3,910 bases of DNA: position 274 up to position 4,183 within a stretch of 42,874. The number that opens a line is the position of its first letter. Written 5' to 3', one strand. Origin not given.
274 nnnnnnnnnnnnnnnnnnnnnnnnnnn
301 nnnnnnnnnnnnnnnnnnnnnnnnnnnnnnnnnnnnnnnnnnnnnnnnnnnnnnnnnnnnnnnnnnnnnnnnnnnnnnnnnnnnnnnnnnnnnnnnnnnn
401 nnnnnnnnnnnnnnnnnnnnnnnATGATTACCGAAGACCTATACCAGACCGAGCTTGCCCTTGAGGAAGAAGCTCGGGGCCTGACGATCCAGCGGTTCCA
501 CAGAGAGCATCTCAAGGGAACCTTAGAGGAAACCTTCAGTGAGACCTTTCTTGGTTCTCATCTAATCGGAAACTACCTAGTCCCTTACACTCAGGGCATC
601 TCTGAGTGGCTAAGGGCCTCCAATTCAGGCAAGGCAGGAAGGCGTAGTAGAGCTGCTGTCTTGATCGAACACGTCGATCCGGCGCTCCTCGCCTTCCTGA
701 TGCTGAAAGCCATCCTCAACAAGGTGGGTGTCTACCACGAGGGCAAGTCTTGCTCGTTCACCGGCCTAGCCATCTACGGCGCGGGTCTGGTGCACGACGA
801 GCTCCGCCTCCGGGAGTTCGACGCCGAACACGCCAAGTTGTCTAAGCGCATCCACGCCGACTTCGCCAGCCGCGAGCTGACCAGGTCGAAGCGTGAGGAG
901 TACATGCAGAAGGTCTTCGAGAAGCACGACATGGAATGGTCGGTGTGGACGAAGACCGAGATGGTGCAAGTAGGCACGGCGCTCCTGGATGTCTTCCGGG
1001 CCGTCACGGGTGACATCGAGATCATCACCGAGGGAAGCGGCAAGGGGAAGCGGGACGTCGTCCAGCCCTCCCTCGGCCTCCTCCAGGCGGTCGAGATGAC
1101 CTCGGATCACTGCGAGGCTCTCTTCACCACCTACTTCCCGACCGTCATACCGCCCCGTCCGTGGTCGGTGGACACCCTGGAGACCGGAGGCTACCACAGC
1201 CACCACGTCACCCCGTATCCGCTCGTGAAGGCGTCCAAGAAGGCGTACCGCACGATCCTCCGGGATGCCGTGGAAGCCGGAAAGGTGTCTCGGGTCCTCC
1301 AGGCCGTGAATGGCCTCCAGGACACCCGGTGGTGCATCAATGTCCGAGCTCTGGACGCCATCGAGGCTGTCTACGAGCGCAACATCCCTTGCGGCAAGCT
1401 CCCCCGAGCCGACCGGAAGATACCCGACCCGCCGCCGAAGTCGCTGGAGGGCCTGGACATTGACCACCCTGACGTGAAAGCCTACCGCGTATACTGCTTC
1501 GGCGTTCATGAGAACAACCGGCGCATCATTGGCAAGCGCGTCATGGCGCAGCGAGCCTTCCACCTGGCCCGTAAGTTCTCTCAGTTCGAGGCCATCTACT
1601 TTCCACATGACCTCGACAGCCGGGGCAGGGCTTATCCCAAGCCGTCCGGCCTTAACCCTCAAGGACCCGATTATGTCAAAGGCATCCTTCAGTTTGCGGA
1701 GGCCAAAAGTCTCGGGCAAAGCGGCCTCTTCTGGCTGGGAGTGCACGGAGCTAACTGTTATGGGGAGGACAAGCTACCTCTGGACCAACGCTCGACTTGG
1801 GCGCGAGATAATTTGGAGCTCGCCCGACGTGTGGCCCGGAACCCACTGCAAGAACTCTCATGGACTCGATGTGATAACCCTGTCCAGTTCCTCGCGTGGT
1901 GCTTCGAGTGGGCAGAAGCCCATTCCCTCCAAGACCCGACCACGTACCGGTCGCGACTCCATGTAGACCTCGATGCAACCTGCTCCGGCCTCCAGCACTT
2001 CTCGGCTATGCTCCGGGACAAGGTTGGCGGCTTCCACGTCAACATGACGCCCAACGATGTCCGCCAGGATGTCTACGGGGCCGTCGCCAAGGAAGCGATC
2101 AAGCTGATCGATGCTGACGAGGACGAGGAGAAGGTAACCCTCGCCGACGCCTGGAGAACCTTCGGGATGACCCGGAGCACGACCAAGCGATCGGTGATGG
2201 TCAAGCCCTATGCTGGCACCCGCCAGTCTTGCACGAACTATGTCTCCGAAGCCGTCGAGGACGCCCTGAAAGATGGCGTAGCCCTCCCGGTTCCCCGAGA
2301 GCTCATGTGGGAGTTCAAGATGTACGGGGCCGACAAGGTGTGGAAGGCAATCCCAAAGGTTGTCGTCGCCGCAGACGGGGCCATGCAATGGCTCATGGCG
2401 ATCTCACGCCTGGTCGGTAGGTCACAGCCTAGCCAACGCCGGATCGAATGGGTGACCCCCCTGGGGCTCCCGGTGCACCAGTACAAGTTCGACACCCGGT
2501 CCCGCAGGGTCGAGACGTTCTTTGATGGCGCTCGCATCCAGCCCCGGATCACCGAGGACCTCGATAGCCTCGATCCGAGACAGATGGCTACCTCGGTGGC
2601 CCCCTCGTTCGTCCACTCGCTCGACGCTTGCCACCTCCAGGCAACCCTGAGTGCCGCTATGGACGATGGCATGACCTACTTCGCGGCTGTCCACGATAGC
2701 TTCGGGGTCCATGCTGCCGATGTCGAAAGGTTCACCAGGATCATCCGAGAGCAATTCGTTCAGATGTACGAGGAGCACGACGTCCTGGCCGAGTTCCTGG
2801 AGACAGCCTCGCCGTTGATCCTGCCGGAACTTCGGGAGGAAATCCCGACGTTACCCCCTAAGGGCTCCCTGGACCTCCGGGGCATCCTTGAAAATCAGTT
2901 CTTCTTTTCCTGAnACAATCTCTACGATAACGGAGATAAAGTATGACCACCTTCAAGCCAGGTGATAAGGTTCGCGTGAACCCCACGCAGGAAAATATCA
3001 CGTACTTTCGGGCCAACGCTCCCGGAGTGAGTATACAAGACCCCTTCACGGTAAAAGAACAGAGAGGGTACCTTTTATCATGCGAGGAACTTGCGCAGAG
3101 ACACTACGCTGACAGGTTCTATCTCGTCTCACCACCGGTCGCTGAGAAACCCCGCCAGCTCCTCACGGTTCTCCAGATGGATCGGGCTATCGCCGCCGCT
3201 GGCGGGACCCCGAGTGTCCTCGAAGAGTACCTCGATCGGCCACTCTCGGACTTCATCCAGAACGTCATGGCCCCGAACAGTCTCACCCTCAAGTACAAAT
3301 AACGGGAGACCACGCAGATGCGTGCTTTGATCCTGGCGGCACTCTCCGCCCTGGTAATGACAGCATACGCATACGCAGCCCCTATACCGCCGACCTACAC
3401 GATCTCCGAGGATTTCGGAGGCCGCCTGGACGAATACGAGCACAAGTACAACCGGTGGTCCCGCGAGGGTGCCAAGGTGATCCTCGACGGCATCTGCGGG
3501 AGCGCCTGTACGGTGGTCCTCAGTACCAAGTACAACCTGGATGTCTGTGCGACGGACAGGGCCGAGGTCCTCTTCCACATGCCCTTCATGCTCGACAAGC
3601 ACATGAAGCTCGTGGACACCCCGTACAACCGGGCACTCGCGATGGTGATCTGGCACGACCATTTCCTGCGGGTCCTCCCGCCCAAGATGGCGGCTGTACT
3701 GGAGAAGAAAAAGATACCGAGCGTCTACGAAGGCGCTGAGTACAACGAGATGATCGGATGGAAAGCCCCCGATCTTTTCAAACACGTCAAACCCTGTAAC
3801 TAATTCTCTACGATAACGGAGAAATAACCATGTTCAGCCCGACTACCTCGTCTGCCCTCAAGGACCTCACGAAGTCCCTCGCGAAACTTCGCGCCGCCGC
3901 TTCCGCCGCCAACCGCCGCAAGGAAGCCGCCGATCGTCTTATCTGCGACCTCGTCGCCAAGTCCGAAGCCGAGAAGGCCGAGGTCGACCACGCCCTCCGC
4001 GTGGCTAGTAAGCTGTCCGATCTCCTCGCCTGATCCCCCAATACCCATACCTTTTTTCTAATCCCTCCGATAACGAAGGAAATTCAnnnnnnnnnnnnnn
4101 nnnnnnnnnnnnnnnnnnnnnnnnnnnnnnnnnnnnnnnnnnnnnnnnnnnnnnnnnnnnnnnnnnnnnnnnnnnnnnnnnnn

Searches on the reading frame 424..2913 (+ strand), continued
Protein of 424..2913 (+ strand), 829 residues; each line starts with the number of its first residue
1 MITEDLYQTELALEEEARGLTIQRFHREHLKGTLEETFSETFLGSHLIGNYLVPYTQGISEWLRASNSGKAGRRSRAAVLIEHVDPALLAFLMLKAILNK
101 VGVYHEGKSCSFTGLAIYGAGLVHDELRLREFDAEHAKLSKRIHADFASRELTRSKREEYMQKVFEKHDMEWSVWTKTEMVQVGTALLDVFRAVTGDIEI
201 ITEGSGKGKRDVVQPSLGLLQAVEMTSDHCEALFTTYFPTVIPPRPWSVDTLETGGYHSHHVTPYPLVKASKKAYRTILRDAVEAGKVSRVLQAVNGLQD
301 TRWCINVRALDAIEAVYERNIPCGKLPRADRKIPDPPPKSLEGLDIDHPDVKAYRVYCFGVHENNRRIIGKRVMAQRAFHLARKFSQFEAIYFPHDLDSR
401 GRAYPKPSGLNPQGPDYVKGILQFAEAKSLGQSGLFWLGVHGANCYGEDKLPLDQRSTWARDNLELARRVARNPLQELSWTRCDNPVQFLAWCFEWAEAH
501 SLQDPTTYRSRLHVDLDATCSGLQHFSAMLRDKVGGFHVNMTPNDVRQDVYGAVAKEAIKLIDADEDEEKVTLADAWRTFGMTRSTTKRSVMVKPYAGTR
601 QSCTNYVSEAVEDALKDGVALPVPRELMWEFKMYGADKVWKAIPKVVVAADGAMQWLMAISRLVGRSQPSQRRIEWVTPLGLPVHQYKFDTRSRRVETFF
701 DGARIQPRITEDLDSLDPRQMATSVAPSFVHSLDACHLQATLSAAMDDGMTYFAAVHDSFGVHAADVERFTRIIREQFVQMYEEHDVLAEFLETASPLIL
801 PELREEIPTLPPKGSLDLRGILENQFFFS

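Call 84: find_encoding_contigs(protein=P0050, flank=10000, max_places=1)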
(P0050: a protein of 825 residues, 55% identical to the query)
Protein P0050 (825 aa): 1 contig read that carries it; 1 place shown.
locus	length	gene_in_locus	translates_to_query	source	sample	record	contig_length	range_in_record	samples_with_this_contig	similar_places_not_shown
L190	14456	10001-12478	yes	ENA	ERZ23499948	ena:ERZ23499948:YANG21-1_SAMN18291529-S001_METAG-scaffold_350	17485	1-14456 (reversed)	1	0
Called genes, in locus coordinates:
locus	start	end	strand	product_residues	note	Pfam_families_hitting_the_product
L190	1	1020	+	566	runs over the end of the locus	PF22530:Terminase-T7_RNaseH-like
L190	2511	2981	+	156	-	-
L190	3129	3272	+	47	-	-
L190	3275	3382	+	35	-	-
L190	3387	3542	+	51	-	-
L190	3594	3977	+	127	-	-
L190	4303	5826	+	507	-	-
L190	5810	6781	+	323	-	PF04389:Peptidase_M28 (weak)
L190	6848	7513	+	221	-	-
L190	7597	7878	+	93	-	-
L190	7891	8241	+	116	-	-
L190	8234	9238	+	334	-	PF13102:Phage_int_SAM_5 (faint), PF00589:Phage_integrase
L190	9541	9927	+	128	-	-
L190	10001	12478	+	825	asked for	PF14700:RPOL_N (faint), PF00940:RNA_pol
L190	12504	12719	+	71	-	-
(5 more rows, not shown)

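Call 85: find_encoding_contigs(protein=P0018, flank=10000, max_places=1)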
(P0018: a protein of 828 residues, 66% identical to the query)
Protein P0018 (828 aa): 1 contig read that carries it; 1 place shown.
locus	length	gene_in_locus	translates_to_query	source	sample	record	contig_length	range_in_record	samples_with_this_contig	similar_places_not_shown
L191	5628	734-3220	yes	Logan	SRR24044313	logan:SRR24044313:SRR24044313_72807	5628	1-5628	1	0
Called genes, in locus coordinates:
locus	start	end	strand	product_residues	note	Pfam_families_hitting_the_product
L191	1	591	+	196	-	?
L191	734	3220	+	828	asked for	PF14700:RPOL_N, PF00940:RNA_pol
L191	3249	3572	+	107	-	-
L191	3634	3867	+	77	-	-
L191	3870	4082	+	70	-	-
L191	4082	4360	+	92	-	-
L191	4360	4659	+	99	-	-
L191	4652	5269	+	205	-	-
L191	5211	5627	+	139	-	?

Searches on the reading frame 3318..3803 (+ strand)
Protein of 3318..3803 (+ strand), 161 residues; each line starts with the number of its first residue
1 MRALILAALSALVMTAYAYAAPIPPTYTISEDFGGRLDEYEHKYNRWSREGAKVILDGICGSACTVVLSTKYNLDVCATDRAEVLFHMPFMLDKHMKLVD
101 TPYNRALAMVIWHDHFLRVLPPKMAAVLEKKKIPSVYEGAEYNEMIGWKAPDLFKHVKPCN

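Call 58: search_protein_families(library=phrogs, proteins=[window:3318-3803:+], max_evalue=0.01)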
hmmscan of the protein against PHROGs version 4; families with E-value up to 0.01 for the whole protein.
window:3318-3803:+ (161 aa): 1 family
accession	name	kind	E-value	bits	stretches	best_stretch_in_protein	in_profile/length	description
phrog_19619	-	unknown function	4.5e-40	137.8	1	3-160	5-160/160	-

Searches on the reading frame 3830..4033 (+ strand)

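Call 58: search_protein_families(library=phrogs, proteins=[window:3830-4033:+], max_evalue=0.01)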
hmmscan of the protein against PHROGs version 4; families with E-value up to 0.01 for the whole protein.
window:3830-4033:+ (67 aa): 2 families
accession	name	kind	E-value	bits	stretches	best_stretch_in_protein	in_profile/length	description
phrog_2380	-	unknown function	0.00017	23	1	7-67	13-73/74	-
phrog_26686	-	unknown function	0.0062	17.7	1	4-53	9-54/65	-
